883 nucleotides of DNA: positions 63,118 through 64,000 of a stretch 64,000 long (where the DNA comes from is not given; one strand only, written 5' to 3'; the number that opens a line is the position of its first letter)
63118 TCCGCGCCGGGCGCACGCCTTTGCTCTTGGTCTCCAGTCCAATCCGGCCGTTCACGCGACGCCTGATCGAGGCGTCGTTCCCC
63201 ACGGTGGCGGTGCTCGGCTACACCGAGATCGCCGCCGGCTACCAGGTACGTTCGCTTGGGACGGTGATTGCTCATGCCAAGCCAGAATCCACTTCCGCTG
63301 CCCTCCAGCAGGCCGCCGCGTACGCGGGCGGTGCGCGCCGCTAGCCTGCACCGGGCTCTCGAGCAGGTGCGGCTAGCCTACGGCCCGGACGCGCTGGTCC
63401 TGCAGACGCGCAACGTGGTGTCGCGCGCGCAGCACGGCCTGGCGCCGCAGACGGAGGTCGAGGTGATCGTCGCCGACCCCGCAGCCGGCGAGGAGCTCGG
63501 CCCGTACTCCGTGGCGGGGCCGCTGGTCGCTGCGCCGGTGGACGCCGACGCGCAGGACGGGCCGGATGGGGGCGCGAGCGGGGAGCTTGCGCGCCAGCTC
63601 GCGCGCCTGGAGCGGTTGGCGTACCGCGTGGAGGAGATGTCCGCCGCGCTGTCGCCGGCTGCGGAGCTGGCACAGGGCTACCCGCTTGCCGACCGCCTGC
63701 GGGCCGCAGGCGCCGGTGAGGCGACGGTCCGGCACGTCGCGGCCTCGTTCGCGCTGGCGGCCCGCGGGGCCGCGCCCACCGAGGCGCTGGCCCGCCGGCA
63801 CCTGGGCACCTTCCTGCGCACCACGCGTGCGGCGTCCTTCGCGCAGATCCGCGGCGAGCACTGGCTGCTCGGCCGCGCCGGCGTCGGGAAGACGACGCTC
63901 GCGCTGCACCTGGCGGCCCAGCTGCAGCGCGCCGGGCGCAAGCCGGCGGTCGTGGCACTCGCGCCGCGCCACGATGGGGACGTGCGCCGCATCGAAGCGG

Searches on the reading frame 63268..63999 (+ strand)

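Call 89: search_protein_families(library=pfam, proteins=[window:63268-63999:+], max_evalue=0.01)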
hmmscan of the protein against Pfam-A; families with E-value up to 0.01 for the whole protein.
window:63268-63999:+ (244 aa): 8 families
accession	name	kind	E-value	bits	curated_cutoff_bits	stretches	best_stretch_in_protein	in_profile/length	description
PF01656.29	CbiA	-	0.00018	21.9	25.4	1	204-232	8-36/125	CobQ/CobB/MinD/ParA nucleotide binding domain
PF20720.3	nSTAND3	-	0.0028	17.8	27.2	1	200-226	22-48/155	Novel STAND NTPase 3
PF00448.28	SRP54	-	0.0033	17.5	22.7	1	200-231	6-37/196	SRP54-type protein, GTPase domain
PF03308.22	MeaB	-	0.0033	16.9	23.1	0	201-233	39-71/273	Methylmalonyl Co-A mutase-associated GTPase MeaB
PF07728.20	AAA_5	-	0.0036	17.8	22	0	200-230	4-32/139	AAA domain (dynein-related subfamily)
PF05729.18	NACHT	-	0.0054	17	26.7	0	199-222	4-27/167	NACHT domain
PF24883.2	NPHP3_N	-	0.009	16.7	24.8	0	199-228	26-55/164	Nephrocystin 3, N-terminal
PF13401.12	AAA_22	-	0.01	16.6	27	0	200-238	10-46/130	AAA domain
